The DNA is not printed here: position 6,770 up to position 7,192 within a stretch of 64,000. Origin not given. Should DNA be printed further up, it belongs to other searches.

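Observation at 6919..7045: Isolated exon-like relic resembling the GRHPR / D-2-hydroxyacid dehydrogenase family, with a 3-codon gap and an in-frame stop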

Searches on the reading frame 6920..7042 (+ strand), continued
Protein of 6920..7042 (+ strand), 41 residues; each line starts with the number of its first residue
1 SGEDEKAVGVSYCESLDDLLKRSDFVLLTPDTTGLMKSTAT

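Call 30: find_homologous_proteins(query=A1, max_evalue=1e-20)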
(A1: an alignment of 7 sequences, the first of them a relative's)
Query A1 (7 sequences) (278 aa, profile of the alignment): 6330 proteins with E <= 1e-20 among 8000 candidates; the best 120 are listed.
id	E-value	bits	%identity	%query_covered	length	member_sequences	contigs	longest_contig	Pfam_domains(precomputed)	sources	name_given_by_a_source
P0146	9.9e-142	489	72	72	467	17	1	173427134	PF01408.29,PF03446.22,PF00389.37,PF02826.26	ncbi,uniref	ncbi:probable 2-ketogluconate reductase isoform X3 [Apteryx mantelli]|uniref:Probable 2-ketogluconat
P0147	5.1e-110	385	61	76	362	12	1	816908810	PF03446.22,PF00389.37,PF02826.26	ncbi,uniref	ncbi:probable 2-ketogluconate reductase isoform X2 [Phyllobates terribilis]|uniref:probable 2-ketogl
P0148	4.5e-107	375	58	79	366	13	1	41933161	PF03446.22,PF00389.37,PF02826.26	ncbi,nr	ncbi:unnamed protein product [Oreochromis niloticus]|nr:unnamed protein product [Mustela putorius fu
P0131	5.9e-107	375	100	100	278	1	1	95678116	PF03446.22,PF02826.26,PF03807.24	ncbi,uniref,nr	ncbi:probable 2-ketogluconate reductase isoform X4 [Neofelis nebulosa]|uniref:probable 2-ketoglucona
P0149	1.0e-106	374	68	51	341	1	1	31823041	PF00389.37,PF02826.26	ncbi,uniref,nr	ncbi:uncharacterized protein LOC115367286 [Myripristis murdjan]|uniref:uncharacterized protein LOC11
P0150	4.7e-106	372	58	79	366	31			PF03446.22,PF00389.37,PF02826.26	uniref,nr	uniref:Glyoxylate reductase/hydroxypyruvate reductase n=1 Tax=Maylandia zebra TaxID=106582 RepID=A0A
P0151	5.5e-106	372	59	78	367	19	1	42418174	PF03446.22,PF00389.37,PF02826.26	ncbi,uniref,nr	ncbi:probable 2-ketogluconate reductase isoform X1 [Fundulus heteroclitus]|uniref:probable 2-ketoglu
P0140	1.2e-105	370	67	62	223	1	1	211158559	PF03446.22,PF02826.26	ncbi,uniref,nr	ncbi:hypothetical protein GDO81_011656 [Engystomops pustulosus]|uniref:Glyoxylate reductase/hydroxyp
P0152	1.7e-105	370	99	100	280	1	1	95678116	PF03446.22,PF02826.26,PF03807.24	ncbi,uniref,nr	ncbi:probable 2-ketogluconate reductase isoform X3 [Neofelis nebulosa]|uniref:probable 2-ketoglucona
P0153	2.1e-105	370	58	79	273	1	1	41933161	PF03446.22,PF00389.37,PF02826.26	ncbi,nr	ncbi:unnamed protein product [Oreochromis niloticus]|nr:unnamed protein product [Mustela putorius fu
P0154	2.0e-104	366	61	78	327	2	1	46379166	PF03446.22,PF00389.37,PF02826.26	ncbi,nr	ncbi:probable 2-ketogluconate reductase isoform X2 [Cololabis saira]|nr:probable 2-ketogluconate red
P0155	2.0e-104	366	61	78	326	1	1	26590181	PF03446.22,PF00389.37,PF02826.26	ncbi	ncbi:putative 2-ketogluconate reductase [Xenentodon cancila]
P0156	2.4e-104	366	58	78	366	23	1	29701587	PF03446.22,PF00389.37,PF02826.26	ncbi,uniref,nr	ncbi:probable 2-ketogluconate reductase isoform X1 [Xiphophorus hellerii]|uniref:probable 2-ketogluc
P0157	3.1e-104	366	60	79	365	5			PF03446.22,PF00389.37,PF02826.26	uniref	uniref:Glyoxylate reductase/hydroxypyruvate reductase n=2 Tax=Lates calcarifer TaxID=8187 RepID=A0A4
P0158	5.4e-104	365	99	74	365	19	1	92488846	PF03446.22,PF00389.37,PF02826.26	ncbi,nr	ncbi:probable 2-ketogluconate reductase isoform X1 [Acinonyx jubatus]|nr:probable 2-ketogluconate re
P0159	6.0e-104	365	58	78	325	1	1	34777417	PF03446.22,PF00389.37,PF02826.26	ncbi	ncbi:putative 2-ketogluconate reductase isoform 1-T3 [Anableps anableps]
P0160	6.5e-104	365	59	78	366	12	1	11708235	PF03446.22,PF00389.37,PF02826.26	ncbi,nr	ncbi:probable 2-ketogluconate reductase isoform X6 [Takifugu flavidus]|nr:probable 2-ketogluconate r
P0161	9.0e-104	364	56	87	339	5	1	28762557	PF03446.22,PF00389.37,PF02826.26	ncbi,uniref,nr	ncbi:probable 2-ketogluconate reductase isoform X1 [Siniperca chuatsi]|uniref:probable 2-ketoglucona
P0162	1.2e-103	364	59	78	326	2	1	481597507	PF03446.22,PF00389.37,PF02826.26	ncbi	ncbi:putative 2-ketogluconate reductase isoform 2-T3 [Pholidichthys leucotaenia]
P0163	2.0e-103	363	60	79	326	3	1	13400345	PF03446.22,PF00389.37,PF02826.26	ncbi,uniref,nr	ncbi:uncharacterized protein LOC111223297 isoform X2 [Seriola dumerili]|uniref:Zgc:136493 n=2 Tax=Se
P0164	2.7e-103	363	62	78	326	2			PF03446.22,PF00389.37,PF02826.26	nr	nr:probable 2-ketogluconate reductase isoform X2 [Scatophagus argus] XP_046274282.1 probable 2-ketog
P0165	3.0e-103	363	60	79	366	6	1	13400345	PF03446.22,PF00389.37,PF02826.26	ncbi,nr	ncbi:uncharacterized protein LOC111223297 isoform X1 [Seriola dumerili]|nr:uncharacterized protein L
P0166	3.5e-103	362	64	72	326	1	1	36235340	PF03446.22,PF00389.37,PF02826.26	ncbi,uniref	ncbi:putative 2-ketogluconate reductase isoform 1-T7 [Odontesthes bonariensis]|uniref:putative 2-ket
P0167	3.8e-103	362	59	79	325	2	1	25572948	PF03446.22,PF00389.37,PF02826.26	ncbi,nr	ncbi:probable 2-ketogluconate reductase isoform X2 [Mugil cephalus]|nr:probable 2-ketogluconate redu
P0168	4.4e-103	362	61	78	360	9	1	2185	PF03446.22,PF00389.37,PF02826.26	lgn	-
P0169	5.2e-103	362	61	78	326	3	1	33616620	PF03446.22,PF00389.37,PF02826.26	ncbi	ncbi:probable 2-ketogluconate reductase isoform X2 [Leuresthes tenuis]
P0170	5.6e-103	362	59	79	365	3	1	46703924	PF03446.22,PF00389.37,PF02826.26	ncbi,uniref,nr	ncbi:uncharacterized protein LOC114431649 isoform X2 [Parambassis ranga]|uniref:Glyoxylate reductase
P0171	1.0e-102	361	62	79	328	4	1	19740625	PF03446.22,PF00389.37,PF02826.26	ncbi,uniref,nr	ncbi:probable 2-ketogluconate reductase [Morone saxatilis]|uniref:probable 2-ketogluconate reductase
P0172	1.3e-102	360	61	78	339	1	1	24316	PF03446.22,PF00389.37,PF02826.26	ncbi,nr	ncbi:hypothetical protein LDENG_00183720 [Lucifuga dentata]|nr:hypothetical protein LDENG_00183720 [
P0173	1.6e-102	360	55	85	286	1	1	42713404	PF03446.22,PF00389.37,PF02826.26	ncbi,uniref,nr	ncbi:probable 2-ketogluconate reductase isoform X2 [Epinephelus fuscoguttatus]|uniref:probable 2-ket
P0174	2.3e-102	360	63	72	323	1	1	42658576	PF03446.22,PF00389.37,PF02826.26,PF03807.24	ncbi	ncbi:putative 2-ketogluconate reductase [Symphorus nematophorus]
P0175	2.6e-102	360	63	72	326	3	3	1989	PF03446.22,PF00389.37,PF02826.26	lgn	-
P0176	2.8e-102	359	54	87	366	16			PF03446.22,PF00389.37,PF02826.26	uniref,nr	uniref:probable 2-ketogluconate reductase isoform X1 n=2 Tax=Epinephelus lanceolatus TaxID=310571 Re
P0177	3.5e-102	359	59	78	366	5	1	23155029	PF03446.22,PF00389.37,PF02826.26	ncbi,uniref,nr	ncbi:probable 2-ketogluconate reductase isoform X1 [Solea solea]|uniref:probable 2-ketogluconate red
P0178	4.2e-102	359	63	72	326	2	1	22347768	PF03446.22,PF00389.37,PF02826.26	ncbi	ncbi:probable 2-ketogluconate reductase isoform X3 [Embiotoca jacksoni]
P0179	5.6e-102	358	64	72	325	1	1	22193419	PF00389.37,PF02826.26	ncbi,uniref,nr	ncbi:uncharacterized protein LOC115015787 [Cottoperca gobio]|uniref:Uncharacterized protein LOC11501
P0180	6.2e-102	358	63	71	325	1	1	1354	PF03446.22,PF00389.37,PF02826.26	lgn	-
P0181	6.6e-102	358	59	78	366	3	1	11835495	PF03446.22,PF00389.37,PF02826.26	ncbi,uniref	ncbi:probable 2-ketogluconate reductase isoform X1 [Brachyistius frenatus]|uniref:probable 2-ketoglu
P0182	7.7e-102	358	60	79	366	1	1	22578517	PF03446.22,PF00389.37,PF02826.26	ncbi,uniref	ncbi:probable 2-ketogluconate reductase [Enoplosus armatus]|uniref:probable 2-ketogluconate reductas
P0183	1.4e-101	357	56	78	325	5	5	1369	PF03446.22,PF00389.37,PF02826.26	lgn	-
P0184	1.6e-101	357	58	79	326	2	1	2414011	PF03446.22,PF00389.37,PF02826.26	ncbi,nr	ncbi:probable 2-ketogluconate reductase isoform X2 [Austrofundulus limnaeus]|nr:PREDICTED: probable 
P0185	1.7e-101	357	61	78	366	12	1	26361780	PF03446.22,PF00389.37,PF02826.26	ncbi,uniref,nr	ncbi:probable 2-ketogluconate reductase isoform X2 [Acanthopagrus latus]|uniref:probable 2-ketogluco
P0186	1.8e-101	357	61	78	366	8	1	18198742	PF03446.22,PF00389.37,PF02826.26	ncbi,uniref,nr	ncbi:unnamed protein product [Menidia menidia]|uniref:Glyoxylate reductase/hydroxypyruvate reductase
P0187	1.8e-101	357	62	72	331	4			PF03446.22,PF00389.37,PF02826.26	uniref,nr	uniref:uncharacterized protein LOC109958616 isoform X1 n=1 Tax=Monopterus albus TaxID=43700 RepID=UP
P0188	1.8e-101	357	86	71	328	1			PF03446.22,PF00389.37,PF02826.26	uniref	uniref:Glyoxylate reductase/hydroxypyruvate reductase n=1 Tax=Catagonus wagneri TaxID=51154 RepID=A0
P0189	2.0e-101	357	66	72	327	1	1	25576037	PF03446.22,PF00389.37,PF02826.26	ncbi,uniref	ncbi:probable 2-ketogluconate reductase [Enoplosus armatus]|uniref:probable 2-ketogluconate reductas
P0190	2.1e-101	357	63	78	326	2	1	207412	PF03446.22,PF00389.37,PF02826.26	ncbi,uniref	ncbi:probable 2-ketogluconate reductase [Centroberyx affinis]|uniref:probable 2-ketogluconate reduct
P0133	2.9e-101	356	99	74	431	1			PF03446.22,PF02826.26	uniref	uniref:Glyoxylate reductase/hydroxypyruvate reductase n=1 Tax=Lynx canadensis TaxID=61383 RepID=A0A6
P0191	3.0e-101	356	59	79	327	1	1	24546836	PF03446.22,PF00389.37,PF02826.26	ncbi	ncbi:putative 2-ketogluconate reductase [Aulostomus maculatus]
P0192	3.2e-101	356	57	87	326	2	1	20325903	PF03446.22,PF00389.37,PF02826.26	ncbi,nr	ncbi:probable 2-ketogluconate reductase isoform X2 [Paralichthys olivaceus]|nr:PREDICTED: uncharacte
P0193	3.7e-101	356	85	72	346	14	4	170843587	PF03446.22,PF00389.37,PF02826.26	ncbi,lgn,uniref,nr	ncbi:uncharacterized protein LOC100157017 isoform X2 [Sus scrofa]|uniref:Glyoxylate reductase/hydrox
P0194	6.7e-101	355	56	87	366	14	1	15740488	PF03446.22,PF00389.37,PF02826.26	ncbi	ncbi:putative 2-ketogluconate reductase isoform 1-T1 [Spinachia spinachia]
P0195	6.9e-101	355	86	71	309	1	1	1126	PF03446.22,PF00389.37,PF02826.26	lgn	-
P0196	7.0e-101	355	65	72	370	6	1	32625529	PF03446.22,PF00389.37,PF02826.26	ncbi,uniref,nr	ncbi:probable 2-ketogluconate reductase isoform X1 [Sebastes umbrosus]|uniref:probable 2-ketoglucona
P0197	1.0e-100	354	63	72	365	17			PF03446.22,PF00389.37,PF02826.26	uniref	uniref:Glyoxylate reductase/hydroxypyruvate reductase n=1 Tax=Sander lucioperca TaxID=283035 RepID=A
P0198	1.1e-100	354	55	87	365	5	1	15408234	PF03446.22,PF00389.37,PF02826.26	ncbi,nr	ncbi:probable 2-ketogluconate reductase isoform X2 [Scophthalmus maximus]|nr:probable 2-ketogluconat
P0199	1.1e-100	354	55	87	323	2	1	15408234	PF03446.22,PF00389.37,PF02826.26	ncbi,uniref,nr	ncbi:probable 2-ketogluconate reductase isoform X5 [Scophthalmus maximus]|uniref:probable 2-ketogluc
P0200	1.3e-100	354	58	79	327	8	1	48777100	PF03446.22,PF00389.37,PF02826.26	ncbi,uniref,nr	ncbi:uncharacterized protein LOC104929295 [Larimichthys crocea]|uniref:uncharacterized protein LOC10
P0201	1.4e-100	354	92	74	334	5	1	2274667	PF03446.22,PF00389.37,PF02826.26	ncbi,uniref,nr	ncbi:probable 2-ketogluconate reductase [Hyaena hyaena]|uniref:probable 2-ketogluconate reductase n=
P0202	1.5e-100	354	55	87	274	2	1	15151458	PF03446.22,PF00389.37,PF02826.26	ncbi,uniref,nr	ncbi:hypothetical protein F2P81_023289 [Scophthalmus maximus]|uniref:Glyoxylate reductase/hydroxypyr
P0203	1.6e-100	354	61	78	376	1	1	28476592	PF03446.22,PF00389.37,PF02826.26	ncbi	ncbi:putative 2-ketogluconate reductase isoform 1-T1 [Acanthopagrus schlegelii]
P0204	2.0e-100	353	63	78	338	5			PF03446.22,PF00389.37,PF02826.26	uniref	uniref:Glyoxylate reductase/hydroxypyruvate reductase n=1 Tax=Myripristis murdjan TaxID=586833 RepID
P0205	2.0e-100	353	56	78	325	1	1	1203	PF03446.22,PF00389.37,PF02826.26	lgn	-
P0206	2.1e-100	353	64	72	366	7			PF03446.22,PF00389.37,PF02826.26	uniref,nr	uniref:Glyoxylate reductase/hydroxypyruvate reductase n=1 Tax=Labrus bergylta TaxID=56723 RepID=A0A3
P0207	2.2e-100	353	53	87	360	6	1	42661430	PF03446.22,PF00389.37,PF02826.26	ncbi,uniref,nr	ncbi:probable 2-ketogluconate reductase isoform X2 [Epinephelus moara]|uniref:probable 2-ketoglucona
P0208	2.5e-100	353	58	87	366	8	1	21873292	PF03446.22,PF00389.37,PF02826.26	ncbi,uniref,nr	ncbi:probable 2-ketogluconate reductase isoform X1 [Platichthys flesus]|uniref:probable 2-ketoglucon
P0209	2.9e-100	353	59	78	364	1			PF03446.22,PF00389.37,PF02826.26,PF03807.24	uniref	uniref:probable 2-ketogluconate reductase isoform X2 n=2 Tax=Semicossyphus pulcher TaxID=241346 RepI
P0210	5.3e-100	352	62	72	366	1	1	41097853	PF03446.22,PF00389.37,PF02826.26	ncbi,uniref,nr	ncbi:probable 2-ketogluconate reductase [Nematolebias whitei]|uniref:probable 2-ketogluconate reduct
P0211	6.7e-100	352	63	78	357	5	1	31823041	PF03446.22,PF00389.37,PF02826.26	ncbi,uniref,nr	ncbi:uncharacterized protein LOC115367590 isoform X2 [Myripristis murdjan]|uniref:uncharacterized pr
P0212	7.1e-100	352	57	78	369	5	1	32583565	PF03446.22,PF00389.37,PF02826.26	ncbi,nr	ncbi:uncharacterized protein LOC114472662 isoform X2 [Gouania willdenowi]|nr:uncharacterized protein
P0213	8.4e-100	351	61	78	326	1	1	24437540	PF03446.22,PF00389.37,PF02826.26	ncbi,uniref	ncbi:putative 2-ketogluconate reductase [Chaetodon auriga]|uniref:putative 2-ketogluconate reductase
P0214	9.7e-100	351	63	72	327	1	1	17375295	PF03446.22,PF00389.37,PF02826.26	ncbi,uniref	ncbi:putative 2-ketogluconate reductase [Anarhichas minor]|uniref:putative 2-ketogluconate reductase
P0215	1.0e-99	351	62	78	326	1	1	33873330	PF03446.22,PF00389.37,PF02826.26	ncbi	ncbi:putative 2-ketogluconate reductase [Polymixia lowei]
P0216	1.0e-99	351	60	78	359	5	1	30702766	PF03446.22,PF00389.37,PF02826.26,PF03807.24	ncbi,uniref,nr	ncbi:probable 2-ketogluconate reductase isoform X1 [Scomber japonicus]|uniref:probable 2-ketoglucona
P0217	1.4e-99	351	85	72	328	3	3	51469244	PF03446.22,PF00389.37,PF02826.26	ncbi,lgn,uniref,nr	ncbi:glyoxylate/hydroxypyruvate reductase B-like isoform X1 [Pteropus medius]|uniref:Glyoxylate redu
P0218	1.5e-99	350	61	78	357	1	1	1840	PF03446.22,PF00389.37,PF02826.26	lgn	-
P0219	1.7e-99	350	63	72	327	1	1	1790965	PF03446.22,PF00389.37,PF02826.26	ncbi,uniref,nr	ncbi:uncharacterized protein LOC116397976 [Anarrhichthys ocellatus]|uniref:uncharacterized protein L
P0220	2.5e-99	350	61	78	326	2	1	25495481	PF03446.22,PF00389.37,PF02826.26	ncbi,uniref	ncbi:probable 2-ketogluconate reductase [Chaetodon trifascialis]|uniref:probable 2-ketogluconate red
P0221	3.2e-99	349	62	72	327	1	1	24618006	PF03446.22,PF00389.37,PF02826.26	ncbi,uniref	ncbi:probable 2-ketogluconate reductase [Trachinotus anak]|uniref:probable 2-ketogluconate reductase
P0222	3.3e-99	349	55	88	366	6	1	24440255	PF03446.22,PF00389.37,PF02826.26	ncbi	ncbi:putative 2-ketogluconate reductase isoform 1-T2 [Lycodopsis pacificus]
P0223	3.4e-99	349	64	72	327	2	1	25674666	PF03446.22,PF00389.37,PF02826.26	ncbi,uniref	ncbi:hypothetical protein VZT92_004880 [Zoarces viviparus]|uniref:Glyoxylate reductase/hydroxypyruva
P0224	3.5e-99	349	85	71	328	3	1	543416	PF03446.22,PF00389.37,PF02826.26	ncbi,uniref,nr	ncbi:hypothetical protein HJG60_010000 [Phyllostomus discolor]|uniref:Glyoxylate reductase/hydroxypy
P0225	3.6e-99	349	80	79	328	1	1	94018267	PF03446.22,PF00389.37,PF02826.26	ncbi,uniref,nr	ncbi:hypothetical protein QTO34_002185 [Cnephaeus nilssonii]|uniref:Glyoxylate reductase/hydroxypyru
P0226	4.5e-99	349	61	78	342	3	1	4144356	PF03446.22,PF00389.37,PF02826.26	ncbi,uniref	ncbi:putative 2-ketogluconate reductase isoform X2 [Genypterus blacodes]|uniref:putative 2-ketogluco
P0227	5.2e-99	349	63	64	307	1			PF03446.22,PF00389.37,PF02826.26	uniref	uniref:Glyoxylate reductase/hydroxypyruvate reductase n=1 Tax=Poecilia mexicana TaxID=48701 RepID=A0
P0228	5.2e-99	349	66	71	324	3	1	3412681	PF00389.37,PF02826.26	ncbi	ncbi:unnamed protein product, partial [Tetraodon nigroviridis]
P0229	5.3e-99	349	63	72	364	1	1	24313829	PF03446.22,PF00389.37,PF02826.26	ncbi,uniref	ncbi:probable 2-ketogluconate reductase [Pempheris klunzingeri]|uniref:probable 2-ketogluconate redu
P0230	6.1e-99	349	59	78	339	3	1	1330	PF03446.22,PF00389.37,PF02826.26,PF03807.24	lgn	-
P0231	7.3e-99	348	60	78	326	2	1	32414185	PF03446.22,PF00389.37,PF02826.26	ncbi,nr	ncbi:probable 2-ketogluconate reductase isoform X2 [Notolabrus celidotus]|nr:probable 2-ketogluconat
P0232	7.7e-99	348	85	72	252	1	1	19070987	PF03446.22,PF00389.37,PF02826.26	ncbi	ncbi:uncharacterized protein LOC102893089, partial [Pteropus alecto]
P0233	7.9e-99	348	63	71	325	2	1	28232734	PF03446.22,PF00389.37,PF02826.26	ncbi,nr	ncbi:probable 2-ketogluconate reductase isoform X2 [Xyrichtys novacula]|nr:probable 2-ketogluconate 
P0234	9.9e-99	348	63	72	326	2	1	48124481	PF03446.22,PF00389.37,PF02826.26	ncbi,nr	ncbi:probable 2-ketogluconate reductase isoform X2 [Cheilinus undulatus]|nr:probable 2-ketogluconate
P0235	1.0e-98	348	85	71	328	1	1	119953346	PF03446.22,PF00389.37,PF02826.26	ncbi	ncbi:putative 2-ketogluconate reductase [Molossus nigricans]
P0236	1.0e-98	348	85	71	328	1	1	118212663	PF03446.22,PF00389.37,PF02826.26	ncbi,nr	ncbi:probable 2-ketogluconate reductase [Molossus molossus]|nr:probable 2-ketogluconate reductase [M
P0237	1.1e-98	348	58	78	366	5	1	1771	PF03446.22,PF00389.37,PF02826.26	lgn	-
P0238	1.1e-98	348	85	71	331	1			PF03446.22,PF00389.37,PF02826.26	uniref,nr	uniref:Glyoxylate reductase/hydroxypyruvate reductase n=3 Tax=Molossus molossus TaxID=27622 RepID=A0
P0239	1.2e-98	348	62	72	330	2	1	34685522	PF03446.22,PF00389.37,PF02826.26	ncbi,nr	ncbi:probable 2-ketogluconate reductase isoform X2 [Melanotaenia boesemani]|nr:probable 2-ketoglucon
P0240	1.5e-98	347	64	72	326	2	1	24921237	PF03446.22,PF00389.37,PF02826.26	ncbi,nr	ncbi:probable 2-ketogluconate reductase isoform X2 [Anoplopoma fimbria]|nr:probable 2-ketogluconate 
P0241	1.5e-98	347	77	72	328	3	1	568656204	PF03446.22,PF00389.37,PF02826.26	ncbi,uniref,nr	ncbi:glyoxylate/hydroxypyruvate reductase B-like isoform X1 [Trichosurus vulpecula]|uniref:glyoxylat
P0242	1.6e-98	347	85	73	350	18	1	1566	PF03446.22,PF00389.37,PF02826.26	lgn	-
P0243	2.1e-98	347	57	87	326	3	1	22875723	PF03446.22,PF00389.37,PF02826.26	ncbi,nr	ncbi:probable 2-ketogluconate reductase isoform X2 [Hippoglossus stenolepis]|nr:probable 2-ketogluco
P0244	2.4e-98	347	58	78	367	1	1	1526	PF03446.22,PF00389.37,PF02826.26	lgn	-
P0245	3.1e-98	346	63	72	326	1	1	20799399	PF03446.22,PF00389.37,PF02826.26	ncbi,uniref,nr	ncbi:uncharacterized protein LOC115050928 [Echeneis naucrates]|uniref:Glyoxylate reductase/hydroxypy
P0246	3.9e-98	346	85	71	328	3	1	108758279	PF03446.22,PF00389.37,PF02826.26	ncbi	ncbi:glyoxylate/hydroxypyruvate reductase B-like isoform 2-T2 [Glossophaga mutica]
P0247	4.2e-98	346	64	70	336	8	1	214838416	PF03446.22,PF00389.37,PF02826.26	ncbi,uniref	ncbi:probable 2-ketogluconate reductase isoform X3 [Engystomops pustulosus]|uniref:probable 2-ketogl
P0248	4.3e-98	346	56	87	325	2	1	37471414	PF03446.22,PF00389.37,PF02826.26,PF01262.28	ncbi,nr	ncbi:probable 2-ketogluconate reductase isoform X2 [Centropristis striata]|nr:probable 2-ketoglucona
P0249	4.5e-98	346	59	85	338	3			PF03446.22,PF00389.37,PF02826.26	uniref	uniref:Glyoxylate reductase/hydroxypyruvate reductase n=1 Tax=Myripristis murdjan TaxID=586833 RepID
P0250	5.3e-98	345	58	78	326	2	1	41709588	PF03446.22,PF00389.37,PF02826.26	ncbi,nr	ncbi:probable 2-ketogluconate reductase isoform X2 [Acanthochromis polyacanthus]|nr:probable 2-ketog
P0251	6.0e-98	345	83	72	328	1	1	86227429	PF03446.22,PF00389.37,PF02826.26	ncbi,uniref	ncbi:unnamed protein product [Pipistrellus nathusii]|uniref:2-ketogluconate reductase n=1 Tax=Pipist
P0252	6.2e-98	345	60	76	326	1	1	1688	PF03446.22,PF00389.37,PF02826.26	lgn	-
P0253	6.5e-98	345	85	72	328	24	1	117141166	PF03446.22,PF00389.37,PF02826.26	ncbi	ncbi:putative 2-ketogluconate reductase isoform X2 [Rhinolophus sinicus]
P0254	9.5e-98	345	65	76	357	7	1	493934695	PF03446.22,PF00389.37,PF02826.26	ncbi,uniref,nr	ncbi:probable 2-ketogluconate reductase isoform X1 [Bufo gargarizans]|uniref:probable 2-ketogluconat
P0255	9.8e-98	345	58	79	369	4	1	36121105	PF03446.22,PF00389.37,PF02826.26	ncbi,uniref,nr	ncbi:hypothetical protein CesoFtcFv8_019896 [Champsocephalus esox]|uniref:2-ketogluconate reductase 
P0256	9.8e-98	345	64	69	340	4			PF03446.22,PF00389.37,PF02826.26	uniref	uniref:Glyoxylate reductase/hydroxypyruvate reductase n=1 Tax=Mola mola TaxID=94237 RepID=A0A3Q3XJG4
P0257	1.1e-97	344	60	78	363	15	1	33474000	PF03446.22,PF00389.37,PF02826.26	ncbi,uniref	ncbi:hypothetical protein OYC64_003609 [Pagothenia borchgrevinki]|uniref:2-ketogluconate reductase n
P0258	1.3e-97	344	65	72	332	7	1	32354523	PF03446.22,PF00389.37,PF02826.26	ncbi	ncbi:putative 2-ketogluconate reductase [Sander vitreus]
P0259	1.4e-97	344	84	72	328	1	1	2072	PF03446.22,PF00389.37,PF02826.26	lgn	-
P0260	1.5e-97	344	59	78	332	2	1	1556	PF03446.22,PF00389.37,PF02826.26,PF03807.24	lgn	-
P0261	1.5e-97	344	85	73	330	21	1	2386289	PF03446.22,PF00389.37,PF02826.26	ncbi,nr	ncbi:uncharacterized protein LOC102427553 isoform X1 [Myotis lucifugus]|nr:uncharacterized protein L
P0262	1.5e-97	344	63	72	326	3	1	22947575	PF03446.22,PF00389.37,PF02826.26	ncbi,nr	ncbi:probable 2-ketogluconate reductase [Cyclopterus lumpus]|nr:probable 2-ketogluconate reductase [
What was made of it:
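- On Unitary pseudogene (no functional copy left in the genome): Enoplosus has a further paralogue on another chromosome (P0182, call 30).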

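Call 32: find_encoding_contigs(protein=P0189, flank=10000, max_places=3)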
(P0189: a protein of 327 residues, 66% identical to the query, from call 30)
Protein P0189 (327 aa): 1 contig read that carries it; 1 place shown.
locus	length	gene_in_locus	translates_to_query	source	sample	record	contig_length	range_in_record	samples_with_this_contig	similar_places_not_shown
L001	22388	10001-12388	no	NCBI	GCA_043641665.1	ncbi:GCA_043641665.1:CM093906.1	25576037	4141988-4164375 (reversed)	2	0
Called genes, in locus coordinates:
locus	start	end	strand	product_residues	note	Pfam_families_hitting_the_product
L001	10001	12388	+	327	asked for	PF00389:2-Hacid_dh, PF02826:2-Hacid_dh_C, PF03446:NAD_binding_2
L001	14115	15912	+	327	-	PF00389:2-Hacid_dh, PF02826:2-Hacid_dh_C, PF03446:NAD_binding_2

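Call 38: find_encoding_contigs(protein=P0124, flank=5000, max_places=3)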
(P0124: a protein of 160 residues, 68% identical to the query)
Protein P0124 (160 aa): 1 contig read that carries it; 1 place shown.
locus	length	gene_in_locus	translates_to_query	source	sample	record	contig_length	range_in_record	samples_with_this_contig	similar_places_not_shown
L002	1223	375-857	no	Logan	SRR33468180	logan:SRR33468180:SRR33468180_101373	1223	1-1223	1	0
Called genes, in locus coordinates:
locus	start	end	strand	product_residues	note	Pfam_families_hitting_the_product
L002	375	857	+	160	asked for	-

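Call 39: search_protein_families(library=pfam, proteins=[P0189], max_evalue=0.01)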
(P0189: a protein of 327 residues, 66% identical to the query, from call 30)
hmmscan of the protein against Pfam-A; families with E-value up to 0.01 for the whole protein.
P0189 (327 aa): 4 families
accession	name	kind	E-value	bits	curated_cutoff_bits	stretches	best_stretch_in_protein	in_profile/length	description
PF02826.25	2-Hacid_dh_C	-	5e-60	202.4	25.1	1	114-293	1-178/178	D-isomer specific 2-hydroxyacid dehydrogenase, NAD binding domain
PF00389.36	2-Hacid_dh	-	3.5e-19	69.3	24.6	1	23-324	11-133/134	D-isomer specific 2-hydroxyacid dehydrogenase, catalytic domain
PF03446.21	NAD_binding_2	-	2.2e-08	34.7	21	1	153-263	2-114/161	NAD binding domain of 6-phosphogluconate dehydrogenase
PF03807.23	F420_oxidored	-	0.0062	17.5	21.6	0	153-216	2-69/94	NADP oxidoreductase coenzyme F420-dependent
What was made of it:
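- On D-isomer-specific 2-hydroxyacid dehydrogenase (functional enzyme; Pfam PF00389 + PF02826): Intact P0189 scores 202 and 69 bits (call 39).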
